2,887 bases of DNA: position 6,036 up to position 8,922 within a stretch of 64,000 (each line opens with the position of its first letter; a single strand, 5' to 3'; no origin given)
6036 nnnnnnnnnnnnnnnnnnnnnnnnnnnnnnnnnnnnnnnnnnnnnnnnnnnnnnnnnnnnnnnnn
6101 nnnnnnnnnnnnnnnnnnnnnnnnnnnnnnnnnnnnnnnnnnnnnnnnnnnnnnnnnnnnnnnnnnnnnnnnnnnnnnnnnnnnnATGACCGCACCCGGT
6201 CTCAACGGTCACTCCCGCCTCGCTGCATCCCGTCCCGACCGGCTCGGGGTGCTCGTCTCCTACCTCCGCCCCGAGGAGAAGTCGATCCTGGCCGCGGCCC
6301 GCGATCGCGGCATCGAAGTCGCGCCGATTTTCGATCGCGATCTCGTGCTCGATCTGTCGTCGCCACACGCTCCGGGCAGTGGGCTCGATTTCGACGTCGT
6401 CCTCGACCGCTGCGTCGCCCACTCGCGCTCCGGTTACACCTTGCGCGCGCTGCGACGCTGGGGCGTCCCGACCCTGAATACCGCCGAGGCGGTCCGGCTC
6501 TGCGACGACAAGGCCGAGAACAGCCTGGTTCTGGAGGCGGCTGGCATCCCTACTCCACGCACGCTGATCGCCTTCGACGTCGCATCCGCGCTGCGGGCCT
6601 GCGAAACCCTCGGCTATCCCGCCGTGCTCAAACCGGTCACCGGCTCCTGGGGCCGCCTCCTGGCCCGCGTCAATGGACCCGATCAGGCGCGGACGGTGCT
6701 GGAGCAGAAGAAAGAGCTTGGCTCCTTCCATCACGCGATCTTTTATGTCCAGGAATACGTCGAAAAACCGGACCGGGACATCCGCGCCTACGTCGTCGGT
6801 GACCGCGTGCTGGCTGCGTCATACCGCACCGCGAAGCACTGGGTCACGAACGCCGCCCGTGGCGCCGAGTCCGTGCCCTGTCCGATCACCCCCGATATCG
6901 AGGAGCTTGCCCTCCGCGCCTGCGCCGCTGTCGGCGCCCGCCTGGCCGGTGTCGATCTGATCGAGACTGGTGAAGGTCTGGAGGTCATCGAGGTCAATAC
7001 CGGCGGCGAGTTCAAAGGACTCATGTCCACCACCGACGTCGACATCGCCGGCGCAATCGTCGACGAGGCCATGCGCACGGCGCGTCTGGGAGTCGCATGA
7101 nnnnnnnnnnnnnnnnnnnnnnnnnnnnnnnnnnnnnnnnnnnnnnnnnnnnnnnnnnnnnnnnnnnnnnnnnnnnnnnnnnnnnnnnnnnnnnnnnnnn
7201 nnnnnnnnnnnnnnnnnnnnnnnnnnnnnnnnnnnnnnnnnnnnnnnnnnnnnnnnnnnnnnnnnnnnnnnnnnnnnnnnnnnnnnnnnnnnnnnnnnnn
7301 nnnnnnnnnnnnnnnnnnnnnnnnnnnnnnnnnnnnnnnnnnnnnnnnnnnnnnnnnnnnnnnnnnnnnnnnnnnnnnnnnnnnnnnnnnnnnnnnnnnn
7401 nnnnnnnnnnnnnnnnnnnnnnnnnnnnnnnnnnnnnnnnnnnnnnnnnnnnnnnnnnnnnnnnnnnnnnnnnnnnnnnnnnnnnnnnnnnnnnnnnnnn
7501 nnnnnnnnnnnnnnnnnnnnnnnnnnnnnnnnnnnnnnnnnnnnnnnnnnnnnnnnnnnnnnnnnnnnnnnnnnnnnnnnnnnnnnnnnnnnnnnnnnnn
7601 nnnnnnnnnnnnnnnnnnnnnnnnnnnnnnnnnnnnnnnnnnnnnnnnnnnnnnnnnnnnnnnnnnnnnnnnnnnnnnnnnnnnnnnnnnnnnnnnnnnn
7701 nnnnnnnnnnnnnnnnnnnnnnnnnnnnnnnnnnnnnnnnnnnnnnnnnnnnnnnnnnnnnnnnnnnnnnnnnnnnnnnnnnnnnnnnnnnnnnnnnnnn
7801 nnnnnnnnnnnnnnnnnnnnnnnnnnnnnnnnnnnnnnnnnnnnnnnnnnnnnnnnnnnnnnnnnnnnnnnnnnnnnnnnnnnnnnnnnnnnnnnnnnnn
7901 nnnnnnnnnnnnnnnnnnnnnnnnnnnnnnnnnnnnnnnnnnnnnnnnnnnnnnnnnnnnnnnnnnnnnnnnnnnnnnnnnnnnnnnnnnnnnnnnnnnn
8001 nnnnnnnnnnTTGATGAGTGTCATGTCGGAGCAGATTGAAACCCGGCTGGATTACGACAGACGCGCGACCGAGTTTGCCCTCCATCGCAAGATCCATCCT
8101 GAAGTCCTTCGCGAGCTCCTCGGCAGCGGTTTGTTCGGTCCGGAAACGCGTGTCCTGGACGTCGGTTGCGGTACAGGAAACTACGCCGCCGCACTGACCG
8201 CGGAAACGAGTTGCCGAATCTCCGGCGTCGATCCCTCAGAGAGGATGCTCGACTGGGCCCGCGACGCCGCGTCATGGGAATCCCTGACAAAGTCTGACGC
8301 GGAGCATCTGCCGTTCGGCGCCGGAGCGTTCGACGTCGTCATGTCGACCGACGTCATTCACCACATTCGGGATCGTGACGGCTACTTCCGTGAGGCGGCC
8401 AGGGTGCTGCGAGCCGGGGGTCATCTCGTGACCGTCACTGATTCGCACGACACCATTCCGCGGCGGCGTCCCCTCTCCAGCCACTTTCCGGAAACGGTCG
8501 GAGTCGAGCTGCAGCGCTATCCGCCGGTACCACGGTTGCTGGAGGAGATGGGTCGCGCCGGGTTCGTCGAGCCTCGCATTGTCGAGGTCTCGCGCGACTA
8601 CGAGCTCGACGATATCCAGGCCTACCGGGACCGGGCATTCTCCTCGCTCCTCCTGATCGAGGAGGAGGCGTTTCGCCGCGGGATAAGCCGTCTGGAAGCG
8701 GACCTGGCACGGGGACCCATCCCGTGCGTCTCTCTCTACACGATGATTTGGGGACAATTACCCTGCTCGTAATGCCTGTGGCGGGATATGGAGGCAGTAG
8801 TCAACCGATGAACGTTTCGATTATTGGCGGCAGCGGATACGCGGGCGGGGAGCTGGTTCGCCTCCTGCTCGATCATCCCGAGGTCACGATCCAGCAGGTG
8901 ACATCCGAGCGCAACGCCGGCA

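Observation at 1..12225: Expanded bacterial LysW (amino-group carrier protein) cluster wired directly to arginine genes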

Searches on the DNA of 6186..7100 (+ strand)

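Call 64: search_rna_families(sources=[L018, L016, L011], threshold=evalue, max_evalue=0.01, show_alignments=3)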
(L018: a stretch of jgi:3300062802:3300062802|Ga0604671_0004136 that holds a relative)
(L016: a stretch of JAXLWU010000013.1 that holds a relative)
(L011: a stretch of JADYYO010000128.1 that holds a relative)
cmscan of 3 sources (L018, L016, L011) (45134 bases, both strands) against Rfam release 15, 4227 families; matches with E-value up to 0.01: 4.
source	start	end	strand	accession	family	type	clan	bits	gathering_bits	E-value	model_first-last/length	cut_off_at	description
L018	5623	5869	+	RF00230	T-box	Cis-reg; leader;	-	71.9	93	9.4e-14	1-219/219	no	T-box leader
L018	10190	10439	+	RF00230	T-box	Cis-reg; leader;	-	67.6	93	1.2e-12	1-219/219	no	T-box leader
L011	870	1122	+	RF00230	T-box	Cis-reg; leader;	-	54.3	93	3.1e-09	1-219/219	no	T-box leader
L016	7252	7504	+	RF00230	T-box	Cis-reg; leader;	-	53.2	93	6.2e-09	1-219/219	no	T-box leader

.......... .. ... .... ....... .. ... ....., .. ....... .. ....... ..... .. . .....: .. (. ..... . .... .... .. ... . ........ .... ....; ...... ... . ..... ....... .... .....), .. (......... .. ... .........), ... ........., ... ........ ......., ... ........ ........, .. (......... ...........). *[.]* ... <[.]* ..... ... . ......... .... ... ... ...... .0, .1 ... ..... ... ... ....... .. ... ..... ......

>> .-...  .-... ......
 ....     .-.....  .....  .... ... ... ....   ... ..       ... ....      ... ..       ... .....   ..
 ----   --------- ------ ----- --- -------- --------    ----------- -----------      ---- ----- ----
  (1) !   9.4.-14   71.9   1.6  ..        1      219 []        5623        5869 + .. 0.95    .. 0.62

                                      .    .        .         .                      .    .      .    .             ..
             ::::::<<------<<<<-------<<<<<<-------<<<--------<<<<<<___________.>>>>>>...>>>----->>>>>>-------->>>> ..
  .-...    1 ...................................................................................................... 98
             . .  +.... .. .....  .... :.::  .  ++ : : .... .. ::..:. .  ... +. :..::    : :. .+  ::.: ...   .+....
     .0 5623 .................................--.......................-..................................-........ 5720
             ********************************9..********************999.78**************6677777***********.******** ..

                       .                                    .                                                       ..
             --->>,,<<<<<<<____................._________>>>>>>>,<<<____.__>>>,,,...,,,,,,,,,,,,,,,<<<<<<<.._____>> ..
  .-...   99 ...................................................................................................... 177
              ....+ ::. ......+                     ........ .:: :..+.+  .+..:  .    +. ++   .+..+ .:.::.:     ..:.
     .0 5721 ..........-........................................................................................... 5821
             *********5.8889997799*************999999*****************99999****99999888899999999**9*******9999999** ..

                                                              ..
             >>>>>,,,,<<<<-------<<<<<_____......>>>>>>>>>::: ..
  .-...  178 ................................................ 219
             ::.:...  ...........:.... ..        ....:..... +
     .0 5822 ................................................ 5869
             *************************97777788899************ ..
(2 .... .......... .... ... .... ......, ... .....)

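Call 70: search_rna_families(sources=[L019, L020, L033, L036, L053, L027, L021], threshold=evalue, max_evalue=0.01, show_alignments=0)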
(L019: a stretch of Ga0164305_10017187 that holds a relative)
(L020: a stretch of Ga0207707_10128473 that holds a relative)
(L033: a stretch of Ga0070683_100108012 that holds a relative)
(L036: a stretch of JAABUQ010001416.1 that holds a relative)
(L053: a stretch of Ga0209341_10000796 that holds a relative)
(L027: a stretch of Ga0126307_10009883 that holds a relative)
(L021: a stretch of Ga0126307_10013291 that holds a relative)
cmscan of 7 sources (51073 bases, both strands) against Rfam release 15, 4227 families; matches with E-value up to 0.01: 4.
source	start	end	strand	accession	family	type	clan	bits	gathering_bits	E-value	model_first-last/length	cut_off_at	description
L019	2109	2361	+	RF00230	T-box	Cis-reg; leader;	-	78.1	93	2.7e-15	1-219/219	no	T-box leader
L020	1526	1778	+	RF00230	T-box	Cis-reg; leader;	-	71.7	93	1.2e-13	1-219/219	no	T-box leader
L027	87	339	+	RF00230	T-box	Cis-reg; leader;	-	53.6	93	5.3e-09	1-219/219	no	T-box leader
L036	1279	1549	+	RF00230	T-box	Cis-reg; leader;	-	39.5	93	2.4e-05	1-219/219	no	T-box leader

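Call 73: search_rna_families(sources=[L032, L030, L034, L028, L024], threshold=evalue, max_evalue=1, show_alignments=1)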
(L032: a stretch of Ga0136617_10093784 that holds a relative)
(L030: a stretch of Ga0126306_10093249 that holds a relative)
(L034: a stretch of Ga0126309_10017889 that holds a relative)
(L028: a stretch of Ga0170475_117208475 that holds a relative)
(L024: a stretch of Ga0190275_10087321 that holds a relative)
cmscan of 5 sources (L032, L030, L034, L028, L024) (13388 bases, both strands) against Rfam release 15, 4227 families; matches with E-value up to 1: 11.
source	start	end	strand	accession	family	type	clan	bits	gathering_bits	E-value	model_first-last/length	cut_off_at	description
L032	576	672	+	RF03629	mir-641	Gene; miRNA;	-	45.5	100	2.7e-06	1-98/98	no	mir-641 microRNA precursor family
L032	583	665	+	RF03322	mir-1641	Gene; miRNA;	-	44.4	104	6.2e-07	1-85/85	no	mir-1641 microRNA precursor family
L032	576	672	-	RF03629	mir-641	Gene; miRNA;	-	43.7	100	7.5e-06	1-98/98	no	mir-641 microRNA precursor family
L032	583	665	-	RF03322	mir-1641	Gene; miRNA;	-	42.3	104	2.3e-06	1-85/85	no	mir-1641 microRNA precursor family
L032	581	667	-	RF03964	mir-H1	Gene; miRNA;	-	39.5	97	0.0011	1-85/85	no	mir-H1 microRNA precursor family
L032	581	667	+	RF03964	mir-H1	Gene; miRNA;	-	39.4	97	0.0012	1-85/85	no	mir-H1 microRNA precursor family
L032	589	659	-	RF00942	mir-1224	Gene; miRNA;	-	28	105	0.15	1-86/86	no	mir-1224 microRNA precursor family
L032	589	659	+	RF00942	mir-1224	Gene; miRNA;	-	27.8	105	0.17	1-86/86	no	mir-1224 microRNA precursor family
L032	578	660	-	RF03595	mir-3569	Gene; miRNA;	-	25.3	50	0.24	1-58/58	no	mir-3569 microRNA precursor family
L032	588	670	+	RF03595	mir-3569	Gene; miRNA;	-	23.6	50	0.68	1-58/58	no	mir-3569 microRNA precursor family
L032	570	678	+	RF00912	mir-877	Gene; miRNA;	-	23.2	47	0.96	1-86/86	no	mir-877 microRNA precursor family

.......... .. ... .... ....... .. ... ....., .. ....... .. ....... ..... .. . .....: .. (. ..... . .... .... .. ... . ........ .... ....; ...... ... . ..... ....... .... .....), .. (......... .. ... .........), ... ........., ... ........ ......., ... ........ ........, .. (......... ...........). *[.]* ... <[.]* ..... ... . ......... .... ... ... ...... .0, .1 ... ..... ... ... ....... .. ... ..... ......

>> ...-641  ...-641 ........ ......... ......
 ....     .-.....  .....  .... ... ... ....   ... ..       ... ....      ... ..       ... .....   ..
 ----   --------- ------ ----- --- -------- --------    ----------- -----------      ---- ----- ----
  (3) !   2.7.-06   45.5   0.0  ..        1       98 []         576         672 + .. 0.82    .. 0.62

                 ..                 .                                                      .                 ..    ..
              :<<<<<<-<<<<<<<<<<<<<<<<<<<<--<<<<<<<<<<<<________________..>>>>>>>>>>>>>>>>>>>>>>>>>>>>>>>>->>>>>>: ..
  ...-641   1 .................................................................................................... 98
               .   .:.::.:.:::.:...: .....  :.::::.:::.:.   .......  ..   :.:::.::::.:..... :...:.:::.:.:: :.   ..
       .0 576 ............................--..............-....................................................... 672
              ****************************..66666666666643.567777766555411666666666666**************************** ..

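Call 103: search_rna_families(sources=[L038, L037, L035, L040], threshold=evalue, max_evalue=0.05)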
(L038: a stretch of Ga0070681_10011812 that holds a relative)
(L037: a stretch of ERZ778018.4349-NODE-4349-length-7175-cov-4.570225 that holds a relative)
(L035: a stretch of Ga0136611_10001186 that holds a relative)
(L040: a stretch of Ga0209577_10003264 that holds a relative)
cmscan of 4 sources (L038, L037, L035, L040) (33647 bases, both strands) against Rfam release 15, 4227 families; matches with E-value up to 0.05: 2.
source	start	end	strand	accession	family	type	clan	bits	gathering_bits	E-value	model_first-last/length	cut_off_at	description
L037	2536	2639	-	RF00683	mir-143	Gene; miRNA;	-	32.1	60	0.00059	1-84/84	no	mir-143 microRNA precursor family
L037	2537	2644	+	RF00683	mir-143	Gene; miRNA;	-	30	60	0.0026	1-84/84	no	mir-143 microRNA precursor family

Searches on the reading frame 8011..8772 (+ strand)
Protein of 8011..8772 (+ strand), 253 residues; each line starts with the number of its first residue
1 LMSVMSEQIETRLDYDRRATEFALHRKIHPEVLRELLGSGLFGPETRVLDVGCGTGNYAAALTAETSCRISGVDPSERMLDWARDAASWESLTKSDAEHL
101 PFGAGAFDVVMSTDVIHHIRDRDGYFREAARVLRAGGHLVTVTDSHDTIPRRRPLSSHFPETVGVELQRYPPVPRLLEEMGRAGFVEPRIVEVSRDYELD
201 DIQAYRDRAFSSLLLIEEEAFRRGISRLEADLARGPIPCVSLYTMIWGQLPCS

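Call 6: search_protein_families(library=ncbifam, proteins=[window:8011-8772:+], max_evalue=0.001)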
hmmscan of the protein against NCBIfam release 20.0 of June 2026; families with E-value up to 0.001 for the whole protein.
window:8011-8772:+ (253 aa): 43 families (the best 25 are shown)
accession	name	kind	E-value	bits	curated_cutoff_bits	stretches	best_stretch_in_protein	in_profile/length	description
NF045667.1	MTase_DVU1556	equivalog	1.5e-22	80.1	155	1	34-185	12-160/213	DVU_1556 family methyltransferase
TIGR02072.1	BioC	equivalog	1e-15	58.3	184.95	1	44-150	34-141/244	malonyl-ACP O-methyltransferase BioC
TIGR01934.1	MenG_MenH_UbiE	subfamily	1.2e-15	57.4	158.35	1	8-148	7-148/223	ubiquinone/menaquinone biosynthesis methyltransferase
NF043040.1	corrin_prot_MT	hypoth_equivalog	5.9e-15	55.3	180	1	43-142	40-148/216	corrinoid protein-associated methyltransferase CpaM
NF047649.1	MTase_UXPK_star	exception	8.5e-15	54.5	460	1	40-140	73-180/283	methyltransferase/UXPK-star double selenoprotein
NF041537.1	ArsM_AhpD_UU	exception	4.1e-14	52.1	510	1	44-141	76-180/345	arsenite methyltransferase/AhpD domain selenoprotein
NF001244.0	PRK00216.1-5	equivalog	2.2e-13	50.1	216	1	45-142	49-154/236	bifunctional demethylmenaquinone methyltransferase/2-methoxy-6-polyprenyl-1,4-benzoquinol methylase UbiE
TIGR01983.1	UbiG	equivalog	9.8e-13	47.9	102.95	1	11-143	28-153/228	bifunctional 2-polyprenyl-6-hydroxyphenol methylase/3-demethylubiquinol 3-O-methyltransferase UbiG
NF041675.1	sarc_dimgly_tmase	equivalog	1.1e-12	48.5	550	1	42-141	64-169/278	sarcosine/dimethylglycine N-methyltransferase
NF007610.0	PRK10258.1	equivalog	3.2e-12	46.3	342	1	45-150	43-147/251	malonyl-ACP O-methyltransferase BioC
NF008823.0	PRK11873.1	subfamily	3.4e-12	46.4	263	1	47-141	80-181/272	arsenite methyltransferase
NF004851.0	PRK06202.1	equivalog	3.6e-12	46.2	243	1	44-123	60-146/237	hypothetical protein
NF001241.0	PRK00216.1-2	equivalog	4.6e-12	46.1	327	1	43-149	50-155/231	demethylmenaquinone methyltransferase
NF041536.1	ArsM_DUF2284_UU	exception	5.4e-12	44.8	575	1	46-142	78-181/459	arsenite methyltransferase/DUF2284 domain selenoprotein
NF001243.0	PRK00216.1-4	equivalog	1e-11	44.7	235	1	7-151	14-161/237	demethylmenaquinone methyltransferase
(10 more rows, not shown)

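Call 39: search_protein_families(library=pfam, proteins=[window:8011-8772:+], max_evalue=0.00001)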
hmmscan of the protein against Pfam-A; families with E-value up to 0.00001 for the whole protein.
window:8011-8772:+ (253 aa): 9 families
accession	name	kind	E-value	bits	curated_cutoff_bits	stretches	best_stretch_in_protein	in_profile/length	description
PF08241.18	Methyltransf_11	-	3.8e-26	92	21.2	1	49-140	1-94/95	Methyltransferase domain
PF13649.12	Methyltransf_25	-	2.8e-22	79.7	27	1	48-137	1-97/97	Methyltransferase domain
PF13489.12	Methyltransf_23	-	1.1e-17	64.6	27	1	42-185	20-159/164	Methyltransferase domain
PF13847.12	Methyltransf_31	-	4.4e-17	62.5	27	1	45-143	4-111/145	Methyltransferase domain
PF08242.18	Methyltransf_12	-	8e-17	62.2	30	1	49-139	1-98/98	Methyltransferase domain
PF01209.24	Ubie_methyltran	-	3.7e-13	49.8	20.1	1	45-150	48-160/233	ubiE/COQ5 methyltransferase family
PF08003.17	Methyltransf_9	-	4.2e-07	29.7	23.8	1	46-145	117-221/315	Protein of unknown function (DUF1698)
PF05175.20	MTS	-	8.2e-07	29.3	23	1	45-160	32-155/170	Methyltransferase small domain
PF03141.22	Methyltransf_29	-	5.8e-06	25.6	23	1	44-142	116-218/506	Putative S-adenosyl-L-methionine-dependent methyltransferase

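Call 47: search_solved_structures(query=window:8011-8772:+, max_evalue=0.00001, show_alignments=0)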
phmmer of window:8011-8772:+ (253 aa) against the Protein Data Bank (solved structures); distinct sequences matched with E-value up to 0.00001: 37.
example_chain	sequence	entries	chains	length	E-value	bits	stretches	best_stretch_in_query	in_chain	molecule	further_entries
1vlm_A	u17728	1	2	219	1.1e-13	54.3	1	32-205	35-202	SAM-dependent methyltransferase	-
6uv6_A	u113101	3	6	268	1.1e-13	54.2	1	45-152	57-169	D-glucose O-methyltransferase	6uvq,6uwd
2avn_A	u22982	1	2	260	2.4e-13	53.2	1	33-149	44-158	ubiquinone/menaquinone biosynthesis methyltransferase-related protein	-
3bus_A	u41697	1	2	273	4.8e-13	52.2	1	46-140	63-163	Methyltransferase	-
8ys9_A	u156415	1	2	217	5.5e-11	45.4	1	45-144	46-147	Phosphatidylethanolamine N-methyltransferase/phosphatidyl-N-methylethanolamine N-methyltra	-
8zc8_A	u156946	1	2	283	4.3e-10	42.5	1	42-150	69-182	MitM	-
21zq_A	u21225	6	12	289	4.5e-10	42.4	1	42-150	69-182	MitM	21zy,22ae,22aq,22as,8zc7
2gs9_A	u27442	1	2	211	5.3e-10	42.2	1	39-141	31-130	Hypothetical protein TT1324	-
6uak_A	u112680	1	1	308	3.2e-09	39.6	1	18-144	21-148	SAM dependent methyltransferase LahSB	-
4krh_A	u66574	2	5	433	4e-09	39.3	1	45-190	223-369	Phosphoethanolamine N-methyltransferase 2 | Phospholethanolamine N-methyltransferase 2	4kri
9fce_A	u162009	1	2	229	7.9e-09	38.3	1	45-155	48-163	SAM dependent methyltransferase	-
5wp4_A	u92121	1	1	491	8.6e-09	38.2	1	41-181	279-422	Phosphoethanolamine N-methyltransferase 1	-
5wp5_A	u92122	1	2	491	1e-08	38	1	35-181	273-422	Phosphomethylethanolamine N-methyltransferase 2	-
3bkw_A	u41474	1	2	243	1.9e-08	37.1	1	46-148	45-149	S-adenosylmethionine dependent methyltransferase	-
1xxl_A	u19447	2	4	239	3.7e-08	36.2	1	43-142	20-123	YcgJ protein | ycgJ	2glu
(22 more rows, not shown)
